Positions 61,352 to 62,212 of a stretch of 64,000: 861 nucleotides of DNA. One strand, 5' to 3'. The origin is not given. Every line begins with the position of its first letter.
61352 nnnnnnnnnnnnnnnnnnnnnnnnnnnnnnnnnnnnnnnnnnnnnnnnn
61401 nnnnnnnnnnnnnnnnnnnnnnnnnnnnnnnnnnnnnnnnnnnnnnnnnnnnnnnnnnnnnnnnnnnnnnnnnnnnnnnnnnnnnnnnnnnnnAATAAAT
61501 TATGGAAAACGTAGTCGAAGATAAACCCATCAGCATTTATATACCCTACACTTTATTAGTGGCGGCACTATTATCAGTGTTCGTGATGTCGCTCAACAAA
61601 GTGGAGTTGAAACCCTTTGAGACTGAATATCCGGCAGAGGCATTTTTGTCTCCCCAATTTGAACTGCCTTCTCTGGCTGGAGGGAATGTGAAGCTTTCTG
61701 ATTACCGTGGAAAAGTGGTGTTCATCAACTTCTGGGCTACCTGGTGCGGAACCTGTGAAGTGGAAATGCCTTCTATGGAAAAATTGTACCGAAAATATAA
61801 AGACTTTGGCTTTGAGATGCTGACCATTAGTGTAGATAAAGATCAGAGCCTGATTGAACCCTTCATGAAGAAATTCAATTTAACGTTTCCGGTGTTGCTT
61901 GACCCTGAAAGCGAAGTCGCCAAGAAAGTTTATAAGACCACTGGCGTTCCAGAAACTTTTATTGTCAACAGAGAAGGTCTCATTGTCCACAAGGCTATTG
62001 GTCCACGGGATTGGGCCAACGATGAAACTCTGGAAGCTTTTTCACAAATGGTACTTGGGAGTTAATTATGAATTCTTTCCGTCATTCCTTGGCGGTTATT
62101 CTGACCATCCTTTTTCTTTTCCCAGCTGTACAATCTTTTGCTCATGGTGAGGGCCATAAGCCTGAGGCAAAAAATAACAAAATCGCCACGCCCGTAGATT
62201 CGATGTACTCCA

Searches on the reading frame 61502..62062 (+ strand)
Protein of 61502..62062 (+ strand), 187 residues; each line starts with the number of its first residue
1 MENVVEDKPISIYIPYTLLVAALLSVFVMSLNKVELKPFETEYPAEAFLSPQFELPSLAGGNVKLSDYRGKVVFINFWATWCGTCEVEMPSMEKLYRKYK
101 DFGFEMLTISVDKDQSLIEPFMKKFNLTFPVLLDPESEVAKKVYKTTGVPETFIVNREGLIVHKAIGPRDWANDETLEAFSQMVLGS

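Call 38: search_protein_families(library=pfam, proteins=[window:61502-62062:+], max_evalue=0.0001)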
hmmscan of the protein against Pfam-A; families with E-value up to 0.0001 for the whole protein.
window:61502-62062:+ (187 aa): 6 families
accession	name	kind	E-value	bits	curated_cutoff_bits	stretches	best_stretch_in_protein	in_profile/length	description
PF00578.27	AhpC-TSA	-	1.5e-28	99.7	26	1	51-163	6-123/124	AhpC/TSA family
PF08534.16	Redoxin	-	6.4e-26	91.3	26.6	1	51-172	7-139/148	Redoxin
PF13905.12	Thioredoxin_8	-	1.7e-12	48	27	1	70-159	1-92/94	Thioredoxin-like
PF00085.26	Thioredoxin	-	6.4e-09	36.2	23.5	1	71-119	19-66/103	Thioredoxin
PF00255.25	GSHPx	-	2.2e-07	30.9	27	1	54-109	5-59/108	Glutathione peroxidase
PF13098.12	Thioredoxin_2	-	6.1e-05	23.8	27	1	70-162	5-88/104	Thioredoxin-like domain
